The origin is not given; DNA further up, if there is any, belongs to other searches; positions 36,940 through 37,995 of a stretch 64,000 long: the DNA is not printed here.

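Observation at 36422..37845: licD-licC-like pair (phospho-alcohol decoration) preceded by two palindromic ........-core direct repeats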

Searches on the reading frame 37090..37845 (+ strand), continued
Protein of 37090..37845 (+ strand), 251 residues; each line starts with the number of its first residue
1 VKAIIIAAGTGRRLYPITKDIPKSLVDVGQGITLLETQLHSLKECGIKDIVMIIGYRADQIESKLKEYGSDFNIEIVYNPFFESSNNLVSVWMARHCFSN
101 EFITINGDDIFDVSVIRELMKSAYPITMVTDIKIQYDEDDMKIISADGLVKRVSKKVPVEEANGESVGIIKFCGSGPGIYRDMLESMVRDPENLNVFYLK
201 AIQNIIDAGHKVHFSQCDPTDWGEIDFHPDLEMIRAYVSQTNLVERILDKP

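Call 66: search_protein_families(library=pfam, proteins=[P0294, P0307, P0333, P0337, P0360, P0387, P0372, P0267, P0317, P0346], max_evalue=0.001)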
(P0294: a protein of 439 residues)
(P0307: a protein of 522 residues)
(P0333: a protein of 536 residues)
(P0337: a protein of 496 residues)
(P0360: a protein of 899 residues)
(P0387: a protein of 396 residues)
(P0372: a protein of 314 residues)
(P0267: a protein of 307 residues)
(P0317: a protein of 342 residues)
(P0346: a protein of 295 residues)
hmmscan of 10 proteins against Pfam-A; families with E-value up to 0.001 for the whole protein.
P0294 (439 aa): 3 families
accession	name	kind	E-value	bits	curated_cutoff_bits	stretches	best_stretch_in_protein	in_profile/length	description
PF12804.13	NTP_transf_3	-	1.5e-27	97.2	27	2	242-364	1-121/160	MobA-like NTP transferase domain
PF00483.29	NTP_transferase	-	1.2e-22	81.1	21.2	2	243-358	3-126/245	Nucleotidyl transferase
PF01128.25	IspD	-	2.7e-12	47.4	27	1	241-305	2-65/221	2-C-methyl-D-erythritol 4-phosphate cytidylyltransferase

P0307 (522 aa): 3 families
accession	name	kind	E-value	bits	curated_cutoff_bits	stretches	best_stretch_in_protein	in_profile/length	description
PF00459.30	Inositol_P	-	1.8e-52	179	27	1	9-261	7-267/271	Inositol monophosphatase family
PF00483.29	NTP_transferase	-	3e-10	40.5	21.2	1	269-399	2-131/245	Nucleotidyl transferase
PF07547.18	RSD-2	-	0.00015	22.6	25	1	357-425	16-82/84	RSD-2 N-terminal domain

P0333 (536 aa): 4 families
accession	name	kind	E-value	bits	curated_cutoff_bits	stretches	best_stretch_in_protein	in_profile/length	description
PF12804.13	NTP_transf_3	-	2.1e-28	99.9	27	2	10-130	1-111/160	MobA-like NTP transferase domain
PF01128.25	IspD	-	5.8e-14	52.8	27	2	288-391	19-121/221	2-C-methyl-D-erythritol 4-phosphate cytidylyltransferase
PF00483.29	NTP_transferase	-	9.7e-13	48.7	21.2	1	9-142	1-139/245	Nucleotidyl transferase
PF02348.25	CTP_transf_3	-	7.8e-07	29.6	22.6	1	285-385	12-111/217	Cytidylyltransferase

P0337 (496 aa): 2 families
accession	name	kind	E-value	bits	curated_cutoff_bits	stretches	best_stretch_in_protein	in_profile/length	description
PF01066.26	CDP-OH_P_transf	-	5.3e-11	43.6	22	1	296-436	2-135/152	CDP-alcohol phosphatidyltransferase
PF00483.29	NTP_transferase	-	8e-09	35.9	21.2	1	5-116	3-117/245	Nucleotidyl transferase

P0360 (899 aa): 10 families
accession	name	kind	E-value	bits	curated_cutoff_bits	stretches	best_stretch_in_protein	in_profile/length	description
PF00300.27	His_Phos_1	-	3.9e-44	151.1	21.7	1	695-881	1-188/194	Histidine phosphatase superfamily (branch 1)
PF12804.13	NTP_transf_3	-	3e-29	102.7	27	2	3-132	1-120/160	MobA-like NTP transferase domain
PF00483.29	NTP_transferase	-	3e-28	99.5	21.2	2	250-374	1-124/245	Nucleotidyl transferase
PF13671.12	AAA_33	-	7.9e-12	46.1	27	1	501-641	1-138/143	AAA domain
PF20202.4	DUF6564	-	1.3e-11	45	25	1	288-381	21-118/230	Domain of unknown function (DUF6564)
PF08433.16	KTI12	-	3.7e-11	43.5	22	1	502-623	4-122/271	Chromatin associated protein KTI12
PF01591.24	6PF2K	-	8.3e-08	32.3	27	1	499-618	13-143/223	6-phosphofructo-2-kinase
PF01128.25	IspD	-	1.3e-07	32.1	27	1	2-66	2-64/221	2-C-methyl-D-erythritol 4-phosphate cytidylyltransferase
PF13401.12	AAA_22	-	3e-05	24.8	27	1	499-605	5-86/130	AAA domain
PF13207.12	AAA_17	-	0.00046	20.9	27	1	505-622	1-123/136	AAA domain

P0387 (396 aa): 2 families
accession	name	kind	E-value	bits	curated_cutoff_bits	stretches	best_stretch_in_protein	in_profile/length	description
PF12804.13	NTP_transf_3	-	3.4e-12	47.3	27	1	3-127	1-115/160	MobA-like NTP transferase domain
PF00483.29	NTP_transferase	-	7e-10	39.3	21.2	1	3-137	2-140/245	Nucleotidyl transferase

P0372 (314 aa): 3 families
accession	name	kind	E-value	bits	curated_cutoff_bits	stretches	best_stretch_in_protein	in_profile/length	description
PF12804.13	NTP_transf_3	-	1.5e-11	45.2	27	1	3-122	1-111/160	MobA-like NTP transferase domain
PF00483.29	NTP_transferase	-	2.6e-11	44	21.2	1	2-113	1-116/245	Nucleotidyl transferase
PF01128.25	IspD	-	0.00026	21.2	27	1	2-66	2-65/221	2-C-methyl-D-erythritol 4-phosphate cytidylyltransferase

P0267 (307 aa): 3 families
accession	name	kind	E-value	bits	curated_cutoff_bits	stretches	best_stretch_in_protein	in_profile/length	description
PF00483.29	NTP_transferase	-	6.4e-14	52.6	21.2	1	3-128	2-128/245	Nucleotidyl transferase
PF12804.13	NTP_transf_3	-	1.8e-10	41.6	27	1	4-129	2-118/160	MobA-like NTP transferase domain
PF01128.25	IspD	-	0.00016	21.9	27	1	2-56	2-52/221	2-C-methyl-D-erythritol 4-phosphate cytidylyltransferase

P0317 (342 aa): 2 families
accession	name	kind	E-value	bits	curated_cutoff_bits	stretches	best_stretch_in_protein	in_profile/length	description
PF12804.13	NTP_transf_3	-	5.6e-12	46.6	27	1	72-198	1-120/160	MobA-like NTP transferase domain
PF00483.29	NTP_transferase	-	5e-11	43.1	21.2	1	71-188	1-123/245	Nucleotidyl transferase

P0346 (295 aa): 3 families
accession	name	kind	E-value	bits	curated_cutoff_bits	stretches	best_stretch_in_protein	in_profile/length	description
PF00483.29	NTP_transferase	-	5e-13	49.6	21.2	1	57-179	2-125/245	Nucleotidyl transferase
PF12804.13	NTP_transf_3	-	9.4e-10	39.3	27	1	57-189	1-126/160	MobA-like NTP transferase domain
PF20202.4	DUF6564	-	3.9e-07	30.4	25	1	86-185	16-119/230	Domain of unknown function (DUF6564)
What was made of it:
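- None of the ten long or fused family members checked carries a choline-kinase domain (call 66).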

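Call 67: search_solved_structures(query=P0337, max_evalue=0.001, show_alignments=0)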
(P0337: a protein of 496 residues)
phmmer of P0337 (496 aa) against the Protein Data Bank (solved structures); distinct sequences matched with E-value up to 0.001: 9.
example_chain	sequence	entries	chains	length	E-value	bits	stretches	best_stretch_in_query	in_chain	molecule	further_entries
4o6m_A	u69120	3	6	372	6.7e-15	58.2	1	273-396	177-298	AF2299, a CDP-alcohol phosphotransferase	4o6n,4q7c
4mnd_A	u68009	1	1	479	4.2e-07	32.5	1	274-405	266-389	CTP L-myo-inositol-1-phosphate cytidylyltransferase/CDP-L-myo-inositol myo-inositolphospho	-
6pd1_A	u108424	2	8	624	9.9e-07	31.3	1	4-239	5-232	Nucleotidyl transferase/aminotransferase, class V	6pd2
1jyk_A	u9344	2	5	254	1.1e-06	31.1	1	3-112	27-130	CTP:phosphocholine Cytidylyltransferase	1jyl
5z09_A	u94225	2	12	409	3.9e-05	26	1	3-239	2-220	Dual sugar-1-phosphate nucleotidylyltransferase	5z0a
6wm5_A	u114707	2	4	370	9e-05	24.8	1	256-372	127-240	AfCTD-Phosphatidylinositol-phosphate synthase (PIPS) fusion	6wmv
2ggo_A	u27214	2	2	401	0.00016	24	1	3-75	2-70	401aa long hypothetical glucose-1-phosphate thymidylyltransferase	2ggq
5d92_D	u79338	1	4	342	0.00057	22.2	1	275-451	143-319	AF2299 protein,Phosphatidylinositol synthase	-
5d91_A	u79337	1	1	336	0.00061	22.1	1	264-451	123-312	AF2299 protein,Phosphatidylinositol synthase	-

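Call 69: find_encoding_contigs(protein=P0199, flank=10000, max_places=1)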
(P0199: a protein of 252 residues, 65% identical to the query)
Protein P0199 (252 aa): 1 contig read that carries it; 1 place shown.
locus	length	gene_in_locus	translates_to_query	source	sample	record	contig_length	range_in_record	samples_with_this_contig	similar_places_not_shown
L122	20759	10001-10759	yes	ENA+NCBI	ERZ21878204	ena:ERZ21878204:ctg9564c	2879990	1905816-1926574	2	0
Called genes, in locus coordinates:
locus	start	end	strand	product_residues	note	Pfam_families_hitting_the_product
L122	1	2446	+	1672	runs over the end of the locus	PF22073:Cep192_D4 (faint), PF07610:DUF1573 (faint), PF12371:TMEM131_like_N (faint), PF15780:ASH (faint), PF22066:Cep192_D8 (faint), PF22544:HYDIN_VesB_CFA65-like_Ig, PF13860:FlgD_ig, PF18962:Por_Secre_tail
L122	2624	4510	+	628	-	PF00664:ABC_membrane, PF02463:SMC_N (weak), PF00005:ABC_tran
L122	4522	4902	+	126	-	PF19662:DUF6165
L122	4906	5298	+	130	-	PF01467:CTP_transf_like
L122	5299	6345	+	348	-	PF04464:Glyphos_transf, PF02350:Epimerase_2 (weak)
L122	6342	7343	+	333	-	-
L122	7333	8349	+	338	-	PF01075:Glyco_transf_9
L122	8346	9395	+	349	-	PF02350:Epimerase_2 (weak), PF04464:Glyphos_transf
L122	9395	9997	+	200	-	PF04991:LicD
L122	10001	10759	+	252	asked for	PF00483:NTP_transferase, PF12804:NTP_transf_3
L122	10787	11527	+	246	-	PF01026:TatD_DNase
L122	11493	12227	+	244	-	PF00899:ThiF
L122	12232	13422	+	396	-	PF11013:DUF2851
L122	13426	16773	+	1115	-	PF00005:ABC_tran, PF01061:ABC2_membrane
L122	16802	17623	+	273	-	-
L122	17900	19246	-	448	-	PF02878:PGM_PMM_I, PF02879:PGM_PMM_II, PF02880:PGM_PMM_III, PF00408:PGM_PMM_IV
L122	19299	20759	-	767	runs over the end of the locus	PF13623:SurA_N_2 (weak), PF13624:SurA_N_3 (weak), PF13623:SurA_N_2 (weak), PF13624:SurA_N_3 (weak), PF13145:Rotamase_2, PF13616:Rotamase_3, PF00639:Rotamase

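Call 70: find_encoding_contigs(protein=P0221, flank=10000, max_places=1)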
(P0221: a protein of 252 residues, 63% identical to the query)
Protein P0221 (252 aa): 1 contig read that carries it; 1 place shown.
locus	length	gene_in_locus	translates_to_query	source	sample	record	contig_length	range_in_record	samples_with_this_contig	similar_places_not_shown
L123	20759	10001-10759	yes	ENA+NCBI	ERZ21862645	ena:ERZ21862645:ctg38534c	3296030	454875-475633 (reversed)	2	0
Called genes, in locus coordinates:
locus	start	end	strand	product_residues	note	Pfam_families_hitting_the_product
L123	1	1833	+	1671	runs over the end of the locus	PF22073:Cep192_D4 (faint), PF00041:fn3 (faint), PF07610:DUF1573 (faint), PF15780:ASH (faint), PF22544:HYDIN_VesB_CFA65-like_Ig, PF18370:RGI_lyase (faint), PF13860:FlgD_ig, PF18962:Por_Secre_tail, +1 more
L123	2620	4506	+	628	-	PF00664:ABC_membrane, PF02463:SMC_N (weak), PF00005:ABC_tran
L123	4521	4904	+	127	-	PF19662:DUF6165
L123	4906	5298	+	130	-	PF01467:CTP_transf_like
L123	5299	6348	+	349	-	PF04464:Glyphos_transf, PF02350:Epimerase_2 (weak)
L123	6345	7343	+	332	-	-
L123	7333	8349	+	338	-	PF01075:Glyco_transf_9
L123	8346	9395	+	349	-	PF02350:Epimerase_2 (weak), PF04464:Glyphos_transf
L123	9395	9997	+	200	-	PF04991:LicD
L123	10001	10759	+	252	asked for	PF00483:NTP_transferase, PF12804:NTP_transf_3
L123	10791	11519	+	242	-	PF01026:TatD_DNase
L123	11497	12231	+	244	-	PF00899:ThiF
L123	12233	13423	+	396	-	PF11013:DUF2851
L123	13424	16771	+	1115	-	PF00005:ABC_tran, PF12698:ABC2_membrane_3, PF01061:ABC2_membrane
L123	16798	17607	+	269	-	-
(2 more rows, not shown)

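Call 71: find_encoding_contigs(protein=P0206, flank=10000, max_places=1)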
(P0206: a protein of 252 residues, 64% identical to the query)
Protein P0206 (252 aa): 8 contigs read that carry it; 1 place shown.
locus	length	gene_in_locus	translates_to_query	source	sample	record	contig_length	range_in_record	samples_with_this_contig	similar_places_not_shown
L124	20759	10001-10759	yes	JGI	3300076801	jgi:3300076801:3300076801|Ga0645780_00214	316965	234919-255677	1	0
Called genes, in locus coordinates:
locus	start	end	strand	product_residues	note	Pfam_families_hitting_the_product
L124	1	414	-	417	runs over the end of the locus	PF02811:PHP, PF03956:Lys_export (weak)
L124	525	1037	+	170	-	-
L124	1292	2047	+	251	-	PF00664:ABC_membrane, PF00005:ABC_tran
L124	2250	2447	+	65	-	-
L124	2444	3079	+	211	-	PF04991:LicD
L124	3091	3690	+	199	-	PF04991:LicD (weak)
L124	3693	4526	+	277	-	PF00535:Glycos_transf_2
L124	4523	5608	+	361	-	PF13439:Glyco_transf_4, PF00534:Glycos_transf_1, PF13692:Glyco_trans_1_4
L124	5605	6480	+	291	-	-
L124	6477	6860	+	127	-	PF19662:DUF6165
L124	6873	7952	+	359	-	PF01075:Glyco_transf_9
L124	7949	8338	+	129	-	PF01467:CTP_transf_like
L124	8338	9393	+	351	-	PF04464:Glyphos_transf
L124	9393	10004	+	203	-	PF04991:LicD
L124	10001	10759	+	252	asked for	PF00483:NTP_transferase, PF12804:NTP_transf_3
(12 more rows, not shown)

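Call 90: search_protein_families(library=ncbifam, proteins=[P0337, P0307, L122:5299-6345:+, L122:6342-7343:+, L122:8346-9395:+, L122:2624-4510:+], max_evalue=0.00001)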
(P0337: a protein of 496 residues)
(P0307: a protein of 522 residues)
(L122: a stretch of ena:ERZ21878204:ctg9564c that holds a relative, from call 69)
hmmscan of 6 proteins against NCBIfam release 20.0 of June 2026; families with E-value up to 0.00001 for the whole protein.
P0337 (496 aa): 8 families
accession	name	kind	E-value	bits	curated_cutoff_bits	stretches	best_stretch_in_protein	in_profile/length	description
NF041135.1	IPPtranDIPPsyn_Thcocales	equivalog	1.1e-22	80.6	580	2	270-405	225-356/419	bifunctional L-myo-inositol-1-phosphate cytidylyltransferase/CDP-L-myo-inositol myo-inositolphosphotransferase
TIGR03992.1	Arch_glmU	subfamily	9.9e-17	60.9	292.1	1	4-239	3-225/393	bifunctional sugar-1-phosphate nucleotidylyltransferase/acetyltransferase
NF040950.1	archin_ph_syn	equivalog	3.5e-11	43.3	180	1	292-396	20-121/191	archaetidylinositol phosphate synthase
NF045761.1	NAMPUrTaseMurU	equivalog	2e-10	40.9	250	1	3-123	2-121/226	N-acetylmuramate alpha-1-phosphate uridylyltransferase MurU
NF041313.1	UDPGP_AglF_Halo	equivalog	1.3e-09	37.9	400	1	5-118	4-114/234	UTP--glucose-1-phosphate uridylyltransferase AglF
NF041173.1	Sug_nt_acttase_Thmprot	equivalog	2.5e-09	36.6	600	1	3-240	2-226/405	bifunctional sugar-1-phosphate nucleotidylyltransferase/acetyltransferase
NF045883.1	PIPSynth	equivalog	1.5e-08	34.6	170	1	284-400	11-125/197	phosphatidylinositol phosphate synthase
TIGR01208.1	rmlA_long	equivalog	1e-07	31.2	320.25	1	3-120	1-118/353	glucose-1-phosphate thymidylyltransferase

P0307 (522 aa): 15 families
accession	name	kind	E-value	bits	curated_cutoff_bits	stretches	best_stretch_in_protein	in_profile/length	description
NF008027.1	PRK10757.1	equivalog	1.6e-45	155.1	332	1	10-261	7-258/267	inositol-1-monophosphatase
NF009321.0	PRK12676.1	equivalog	2e-38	132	264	1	15-261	18-263/264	bifunctional fructose-bisphosphatase/inositol-phosphate phosphatase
TIGR02067.1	his_9_HisN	equivalog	3.6e-31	108.5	275.15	1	18-260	12-251/252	histidinol-phosphatase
TIGR01331.1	bisphos_cysQ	equivalog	5.3e-24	85.2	228.8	1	37-234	32-231/250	3'(2'),5'-bisphosphate nucleotidase CysQ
TIGR03992.1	Arch_glmU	subfamily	2.3e-16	59.7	292.1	1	268-461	2-183/393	bifunctional sugar-1-phosphate nucleotidylyltransferase/acetyltransferase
TIGR01330.1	bisphos_HAL2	equivalog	7.7e-11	41.4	267.05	0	211-260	296-350/359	3'(2'),5'-bisphosphate nucleotidase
NF041313.1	UDPGP_AglF_Halo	equivalog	1.3e-09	37.9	400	1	268-400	2-127/234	UTP--glucose-1-phosphate uridylyltransferase AglF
NF052502.1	man1P_GTase_Rv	exception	1.1e-08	34.4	440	1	268-380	2-109/352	mannose-1-phosphate guanylyltransferase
NF008182.0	PRK10931.1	equivalog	1.2e-08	34.3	379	1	33-230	30-223/246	3'(2'),5'-bisphosphate nucleotidase CysQ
NF041135.1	IPPtranDIPPsyn_Thcocales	equivalog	4.8e-08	32.4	580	1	268-510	2-215/419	bifunctional L-myo-inositol-1-phosphate cytidylyltransferase/CDP-L-myo-inositol myo-inositolphosphotransferase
NF045761.1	NAMPUrTaseMurU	equivalog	8.6e-08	32.3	250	1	269-328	3-62/226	N-acetylmuramate alpha-1-phosphate uridylyltransferase MurU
NF041173.1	Sug_nt_acttase_Thmprot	equivalog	1e-07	31.3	600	1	269-427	3-149/405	bifunctional sugar-1-phosphate nucleotidylyltransferase/acetyltransferase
TIGR01208.1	rmlA_long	equivalog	2e-07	30.3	320.25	1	269-488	2-211/353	glucose-1-phosphate thymidylyltransferase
NF049965.1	GlMnHpPGnyltfHddC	equivalog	5e-07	29.6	300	1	268-428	2-150/221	D-glycero-D-manno-heptose 1-phosphate guanosyltransferase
TIGR02091.1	glgC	equivalog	1e-06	28.1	424.9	1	269-483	3-228/364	glucose-1-phosphate adenylyltransferase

L122:5299-6345:+ (348 aa): 4 families
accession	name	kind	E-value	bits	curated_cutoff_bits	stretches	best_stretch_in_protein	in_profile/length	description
NF041713.1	Tar_polymTarL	equivalog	4.3e-08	32.3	1000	1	86-338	300-556/562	teichoic acid ribitol-phosphate polymerase TarL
NF041712.1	techglyph_taseTarF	equivalog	1.3e-07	31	550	1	140-270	176-312/388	teichoic acid glycerol-phosphate transferase TarF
NF046086.1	BFO_1060_trans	domain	1.9e-06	27.3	200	1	177-346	195-365/365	BFO_1060 family glycosyltransferase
TIGR04396.2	surf_polysacc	subfamily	3e-06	26.7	125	1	228-346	246-364/427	surface carbohydrate biosynthesis protein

L122:6342-7343:+ (333 aa): 1 family
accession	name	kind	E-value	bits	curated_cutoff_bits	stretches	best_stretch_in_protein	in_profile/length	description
TIGR00768.1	rimK_fam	subfamily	4.2e-06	26.3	143.4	0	13-153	12-148/276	RimK family alpha-L-glutamate ligase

L122:8346-9395:+ (349 aa): 3 families
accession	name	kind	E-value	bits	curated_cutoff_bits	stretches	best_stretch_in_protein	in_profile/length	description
NF041712.1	techglyph_taseTarF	equivalog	1.8e-15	56.9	550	1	108-268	159-325/388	teichoic acid glycerol-phosphate transferase TarF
NF041713.1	Tar_polymTarL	equivalog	3.7e-12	45.7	1000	1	128-261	353-496/562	teichoic acid ribitol-phosphate polymerase TarL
NF041711.1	TagprimaseTarB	equivalog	9.6e-07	28.4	500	1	103-253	154-291/362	teichoic acid glycerol-phosphate primase TarB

L122:2624-4510:+ (628 aa): 185 families (the best 25 are shown)
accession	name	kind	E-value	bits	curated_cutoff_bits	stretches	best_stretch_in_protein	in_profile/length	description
TIGR02203.1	MsbA_lipidA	equivalog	3e-133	445.3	602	1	9-628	6-571/572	lipid A export permease/ATP-binding protein MsbA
TIGR02204.1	MsbA_rel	hypoth_equivalog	6.1e-119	398.3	780.4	1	110-627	60-576/576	ABC transporter, permease/ATP-binding protein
NF008381.0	PRK11176.1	equivalog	3.9e-117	392.1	867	1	100-627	57-580/582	lipid A ABC transporter ATP-binding protein/permease MsbA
NF052233.1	CphA_assoc_ABC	equivalog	6.5e-112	375.3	880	1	89-628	212-745/766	cyanophycin metabolism-associated ABC transporter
NF045513.1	HepA_fam_ABC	equivalog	7.4e-110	368.2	725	1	101-626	87-609/610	heterocyst formation ABC transporter subunit HepA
TIGR00958.1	3a01208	subfamily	9.7e-107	358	874.6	1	111-622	203-710/711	antigen peptide transporter 2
TIGR01846.1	type_I_sec_HlyB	subfamily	8.7e-101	338.3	725.55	1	111-626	180-692/694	type I secretion system permease/ATPase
NF010178.0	PRK13657.1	equivalog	1.9e-95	320.5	733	1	144-624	91-568/588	glucan ABC transporter ATP-binding protein/ permease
TIGR03375.1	type_I_sec_LssB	subfamily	9.1e-90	301.9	693.1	1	113-614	193-690/696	type I secretion system permease/ATPase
TIGR03796.1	NHLM_micro_ABC1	equivalog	2.7e-88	297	853.3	1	108-622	193-708/710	NHLP family bacteriocin export ABC transporter peptidase/permease/ATPase subunit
TIGR01193.1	bacteriocin_ABC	subfamily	2.9e-85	287.2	523.85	1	108-623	195-706/708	peptide cleavage/export ABC transporter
NF008055.0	PRK10789.1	equivalog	5.8e-84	282.6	845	1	103-626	52-571/590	SmdA family multidrug ABC transporter permease/ATP-binding protein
TIGR03797.1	NHLM_micro_ABC2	equivalog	7.5e-78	262.7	709.4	1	106-625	174-684/686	NHLP bacteriocin export ABC transporter permease/ATPase subunit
NF008056.1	PRK10790.1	equivalog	7e-77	259.3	746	1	111-626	66-575/584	SmdB family multidrug efflux ABC transporter permease/ATP-binding protein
TIGR02857.1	CydD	equivalog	5.9e-75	253.2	435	1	97-598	32-529/529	thiol reductant ABC exporter subunit CydD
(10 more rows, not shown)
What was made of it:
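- MsbA-like ABC exporter (best NCBIfam MsbA_lipidA, 445 bits, call 90).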
